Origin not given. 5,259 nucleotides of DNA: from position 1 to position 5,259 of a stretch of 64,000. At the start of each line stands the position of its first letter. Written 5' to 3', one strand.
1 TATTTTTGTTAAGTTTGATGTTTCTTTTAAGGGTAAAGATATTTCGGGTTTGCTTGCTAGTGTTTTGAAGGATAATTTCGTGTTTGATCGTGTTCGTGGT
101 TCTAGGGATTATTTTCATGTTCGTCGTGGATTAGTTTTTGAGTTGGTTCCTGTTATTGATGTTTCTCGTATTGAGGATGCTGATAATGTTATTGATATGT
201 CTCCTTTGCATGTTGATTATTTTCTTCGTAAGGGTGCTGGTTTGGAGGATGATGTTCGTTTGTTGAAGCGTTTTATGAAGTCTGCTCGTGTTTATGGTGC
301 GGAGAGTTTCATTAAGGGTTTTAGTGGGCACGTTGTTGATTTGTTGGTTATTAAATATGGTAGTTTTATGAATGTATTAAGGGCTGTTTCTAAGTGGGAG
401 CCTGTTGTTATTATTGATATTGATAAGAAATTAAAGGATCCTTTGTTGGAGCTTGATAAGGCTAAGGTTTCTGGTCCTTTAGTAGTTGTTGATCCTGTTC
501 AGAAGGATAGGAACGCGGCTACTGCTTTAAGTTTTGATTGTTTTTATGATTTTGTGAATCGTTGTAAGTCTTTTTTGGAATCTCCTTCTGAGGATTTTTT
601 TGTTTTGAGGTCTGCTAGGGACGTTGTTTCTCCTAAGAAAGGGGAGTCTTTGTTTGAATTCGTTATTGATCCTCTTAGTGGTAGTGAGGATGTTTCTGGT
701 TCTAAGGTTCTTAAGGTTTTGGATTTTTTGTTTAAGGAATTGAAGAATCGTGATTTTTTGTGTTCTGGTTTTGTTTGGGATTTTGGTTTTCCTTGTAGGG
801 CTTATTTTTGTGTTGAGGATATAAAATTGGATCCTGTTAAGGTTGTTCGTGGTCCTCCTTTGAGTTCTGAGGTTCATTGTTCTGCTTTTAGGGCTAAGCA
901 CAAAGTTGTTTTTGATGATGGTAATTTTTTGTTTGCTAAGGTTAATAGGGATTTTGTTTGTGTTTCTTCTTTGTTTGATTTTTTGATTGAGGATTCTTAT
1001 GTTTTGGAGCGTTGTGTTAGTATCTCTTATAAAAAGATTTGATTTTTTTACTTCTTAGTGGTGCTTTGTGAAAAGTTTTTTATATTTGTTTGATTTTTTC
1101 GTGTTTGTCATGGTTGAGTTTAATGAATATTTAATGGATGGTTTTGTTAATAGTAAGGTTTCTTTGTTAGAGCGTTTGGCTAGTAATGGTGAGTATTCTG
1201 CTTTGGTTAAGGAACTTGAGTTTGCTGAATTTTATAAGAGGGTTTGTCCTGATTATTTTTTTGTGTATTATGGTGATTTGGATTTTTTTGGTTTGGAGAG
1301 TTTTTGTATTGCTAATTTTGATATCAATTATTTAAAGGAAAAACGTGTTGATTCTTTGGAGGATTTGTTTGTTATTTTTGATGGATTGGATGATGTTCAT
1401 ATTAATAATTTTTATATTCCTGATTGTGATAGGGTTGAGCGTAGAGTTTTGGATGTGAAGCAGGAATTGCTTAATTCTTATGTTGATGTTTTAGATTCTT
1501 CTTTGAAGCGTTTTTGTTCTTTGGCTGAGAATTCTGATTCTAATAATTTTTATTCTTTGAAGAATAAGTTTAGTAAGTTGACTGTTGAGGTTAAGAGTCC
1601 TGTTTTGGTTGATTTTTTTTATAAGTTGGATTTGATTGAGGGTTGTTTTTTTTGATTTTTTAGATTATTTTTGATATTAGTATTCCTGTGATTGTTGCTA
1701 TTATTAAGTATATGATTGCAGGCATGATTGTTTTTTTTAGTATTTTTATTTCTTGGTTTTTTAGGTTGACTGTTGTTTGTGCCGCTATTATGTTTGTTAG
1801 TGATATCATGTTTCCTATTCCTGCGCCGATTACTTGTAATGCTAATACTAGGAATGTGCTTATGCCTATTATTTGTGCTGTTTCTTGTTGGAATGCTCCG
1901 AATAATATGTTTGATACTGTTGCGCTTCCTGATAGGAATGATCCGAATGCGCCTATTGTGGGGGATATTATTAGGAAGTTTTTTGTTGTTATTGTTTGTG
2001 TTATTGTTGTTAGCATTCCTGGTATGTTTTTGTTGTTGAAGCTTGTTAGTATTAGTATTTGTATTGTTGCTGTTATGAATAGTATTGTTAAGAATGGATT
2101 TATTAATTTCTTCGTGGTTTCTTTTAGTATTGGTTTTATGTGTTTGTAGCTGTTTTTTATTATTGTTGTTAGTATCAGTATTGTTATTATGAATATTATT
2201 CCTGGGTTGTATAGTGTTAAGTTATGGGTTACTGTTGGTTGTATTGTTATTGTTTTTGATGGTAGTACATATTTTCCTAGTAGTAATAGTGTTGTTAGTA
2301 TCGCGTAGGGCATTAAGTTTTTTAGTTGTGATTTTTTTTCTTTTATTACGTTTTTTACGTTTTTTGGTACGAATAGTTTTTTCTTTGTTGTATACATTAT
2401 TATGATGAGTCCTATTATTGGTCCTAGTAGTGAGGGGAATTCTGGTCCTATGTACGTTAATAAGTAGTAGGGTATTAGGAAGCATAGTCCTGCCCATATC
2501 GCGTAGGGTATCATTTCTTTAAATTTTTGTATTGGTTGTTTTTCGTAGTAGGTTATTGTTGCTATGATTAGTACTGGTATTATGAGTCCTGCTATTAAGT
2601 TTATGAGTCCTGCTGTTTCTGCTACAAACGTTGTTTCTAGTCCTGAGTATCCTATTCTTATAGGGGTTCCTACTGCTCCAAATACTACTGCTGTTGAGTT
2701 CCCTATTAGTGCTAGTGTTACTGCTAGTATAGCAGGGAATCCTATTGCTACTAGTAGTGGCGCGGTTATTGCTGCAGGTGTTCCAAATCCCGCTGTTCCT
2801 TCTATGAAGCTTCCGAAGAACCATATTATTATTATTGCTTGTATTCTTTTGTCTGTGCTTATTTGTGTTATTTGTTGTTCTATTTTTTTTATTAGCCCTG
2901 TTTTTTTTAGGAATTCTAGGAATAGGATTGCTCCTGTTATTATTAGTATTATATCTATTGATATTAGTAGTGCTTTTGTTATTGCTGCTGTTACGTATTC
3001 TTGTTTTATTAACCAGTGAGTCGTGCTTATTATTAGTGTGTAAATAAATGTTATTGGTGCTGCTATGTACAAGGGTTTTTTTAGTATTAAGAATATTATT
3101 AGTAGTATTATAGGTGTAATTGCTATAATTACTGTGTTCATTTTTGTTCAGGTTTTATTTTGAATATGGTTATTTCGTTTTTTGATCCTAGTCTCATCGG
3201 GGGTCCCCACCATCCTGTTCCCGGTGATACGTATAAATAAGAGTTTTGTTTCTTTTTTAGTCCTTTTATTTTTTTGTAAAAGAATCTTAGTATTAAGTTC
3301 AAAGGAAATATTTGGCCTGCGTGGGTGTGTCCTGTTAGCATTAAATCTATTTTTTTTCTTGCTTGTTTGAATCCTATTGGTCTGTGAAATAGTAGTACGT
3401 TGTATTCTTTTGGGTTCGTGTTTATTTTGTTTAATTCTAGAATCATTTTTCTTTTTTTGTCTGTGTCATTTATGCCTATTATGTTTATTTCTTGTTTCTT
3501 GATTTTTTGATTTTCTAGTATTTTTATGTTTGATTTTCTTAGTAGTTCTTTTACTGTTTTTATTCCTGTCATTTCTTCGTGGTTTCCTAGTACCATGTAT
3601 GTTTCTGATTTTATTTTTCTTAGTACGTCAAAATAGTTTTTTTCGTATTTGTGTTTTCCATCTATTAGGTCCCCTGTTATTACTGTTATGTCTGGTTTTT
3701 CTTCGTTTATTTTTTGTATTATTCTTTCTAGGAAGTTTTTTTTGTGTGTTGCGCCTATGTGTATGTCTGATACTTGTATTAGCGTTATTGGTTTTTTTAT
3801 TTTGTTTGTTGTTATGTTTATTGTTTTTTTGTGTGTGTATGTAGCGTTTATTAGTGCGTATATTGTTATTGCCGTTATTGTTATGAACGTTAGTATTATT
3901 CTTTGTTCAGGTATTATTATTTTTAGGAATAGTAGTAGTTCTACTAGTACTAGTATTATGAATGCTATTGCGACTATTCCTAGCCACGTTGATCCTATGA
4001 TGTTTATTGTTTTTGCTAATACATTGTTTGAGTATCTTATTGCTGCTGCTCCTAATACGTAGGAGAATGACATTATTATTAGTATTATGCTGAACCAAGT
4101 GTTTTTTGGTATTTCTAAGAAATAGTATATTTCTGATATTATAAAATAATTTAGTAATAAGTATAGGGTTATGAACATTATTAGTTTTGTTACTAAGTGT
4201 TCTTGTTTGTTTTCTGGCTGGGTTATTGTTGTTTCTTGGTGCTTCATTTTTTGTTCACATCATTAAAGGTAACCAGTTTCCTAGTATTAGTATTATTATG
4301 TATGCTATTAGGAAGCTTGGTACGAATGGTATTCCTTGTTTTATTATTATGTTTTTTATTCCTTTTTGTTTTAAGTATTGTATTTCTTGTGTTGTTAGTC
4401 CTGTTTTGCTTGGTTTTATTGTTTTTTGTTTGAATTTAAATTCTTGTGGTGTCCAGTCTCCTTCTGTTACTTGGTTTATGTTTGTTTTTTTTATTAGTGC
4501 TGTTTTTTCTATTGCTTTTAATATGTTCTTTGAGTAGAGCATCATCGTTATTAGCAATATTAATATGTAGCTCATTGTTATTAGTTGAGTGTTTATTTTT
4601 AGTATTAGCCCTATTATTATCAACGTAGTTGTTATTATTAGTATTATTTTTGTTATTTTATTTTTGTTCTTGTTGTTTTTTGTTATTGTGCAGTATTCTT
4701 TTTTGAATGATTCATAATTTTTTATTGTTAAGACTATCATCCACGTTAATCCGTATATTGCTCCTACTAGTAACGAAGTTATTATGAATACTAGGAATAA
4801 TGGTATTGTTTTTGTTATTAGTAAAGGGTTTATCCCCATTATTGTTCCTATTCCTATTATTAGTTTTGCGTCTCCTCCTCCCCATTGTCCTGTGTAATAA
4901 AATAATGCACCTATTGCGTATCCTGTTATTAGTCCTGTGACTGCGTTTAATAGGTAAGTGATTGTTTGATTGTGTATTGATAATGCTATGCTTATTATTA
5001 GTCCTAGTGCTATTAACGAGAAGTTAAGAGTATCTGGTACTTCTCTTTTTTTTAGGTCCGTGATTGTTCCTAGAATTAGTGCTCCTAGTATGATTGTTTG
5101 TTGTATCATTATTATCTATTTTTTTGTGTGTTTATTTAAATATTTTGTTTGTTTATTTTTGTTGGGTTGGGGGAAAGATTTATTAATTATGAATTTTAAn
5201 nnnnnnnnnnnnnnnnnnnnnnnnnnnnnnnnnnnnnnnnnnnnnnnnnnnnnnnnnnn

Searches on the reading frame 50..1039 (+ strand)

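Call 36: search_protein_families(library=pfam, proteins=[window:50-1039:+])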
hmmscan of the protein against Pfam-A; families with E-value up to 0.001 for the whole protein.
window:50-1039:+ (330 aa): 1 family
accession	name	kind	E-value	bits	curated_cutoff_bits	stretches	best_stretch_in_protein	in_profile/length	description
PF09249.16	tRNA_NucTransf2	-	7.5e-37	126.5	27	1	67-184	1-112/113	tRNA nucleotidyltransferase, second domain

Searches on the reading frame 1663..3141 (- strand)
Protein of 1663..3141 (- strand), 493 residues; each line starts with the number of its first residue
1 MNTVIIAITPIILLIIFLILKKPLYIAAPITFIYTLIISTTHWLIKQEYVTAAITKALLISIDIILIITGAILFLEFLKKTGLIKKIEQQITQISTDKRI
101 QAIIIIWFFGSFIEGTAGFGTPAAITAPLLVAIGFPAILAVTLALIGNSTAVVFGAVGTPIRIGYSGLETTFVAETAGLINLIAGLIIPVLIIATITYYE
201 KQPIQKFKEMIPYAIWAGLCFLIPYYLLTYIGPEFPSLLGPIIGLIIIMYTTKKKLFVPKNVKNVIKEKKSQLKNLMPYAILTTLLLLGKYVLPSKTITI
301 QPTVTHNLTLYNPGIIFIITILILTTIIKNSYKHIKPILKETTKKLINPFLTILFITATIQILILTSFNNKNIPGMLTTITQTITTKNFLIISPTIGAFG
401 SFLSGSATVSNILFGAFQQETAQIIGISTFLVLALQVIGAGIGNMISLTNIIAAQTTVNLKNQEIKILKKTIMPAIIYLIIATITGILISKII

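Call 36: search_protein_families(library=pfam, proteins=[window:1663-3141:-])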
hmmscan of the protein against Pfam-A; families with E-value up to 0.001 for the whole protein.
window:1663-3141:- (493 aa): 1 family
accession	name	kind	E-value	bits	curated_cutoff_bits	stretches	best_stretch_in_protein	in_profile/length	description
PF02652.20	Lactate_perm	-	1.6e-97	327.9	27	2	4-288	3-295/522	L-lactate permease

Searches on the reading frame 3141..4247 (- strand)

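Call 36: search_protein_families(library=pfam, proteins=[window:3141-4247:-])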
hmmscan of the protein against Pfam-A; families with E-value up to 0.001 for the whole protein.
window:3141-4247:- (369 aa): 2 families
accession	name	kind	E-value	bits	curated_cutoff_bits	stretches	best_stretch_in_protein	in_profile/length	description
PF00149.33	Metallophos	-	1.5e-16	61.8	21.5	1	155-310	2-190/191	Calcineurin-like phosphoesterase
PF12850.12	Metallophos_2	-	1.2e-06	29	27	1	156-314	3-122/154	Calcineurin-like phosphoesterase superfamily domain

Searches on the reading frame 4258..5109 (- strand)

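Call 36: search_protein_families(library=pfam, proteins=[window:4258-5109:-])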
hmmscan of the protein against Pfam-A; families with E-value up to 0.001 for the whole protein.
window:4258-5109:- (284 aa): 1 family
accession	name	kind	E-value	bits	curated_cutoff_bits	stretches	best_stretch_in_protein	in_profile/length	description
PF01478.23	Peptidase_A24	-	9.4e-16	58.6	26.5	1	6-121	2-104/104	Type IV leader peptidase family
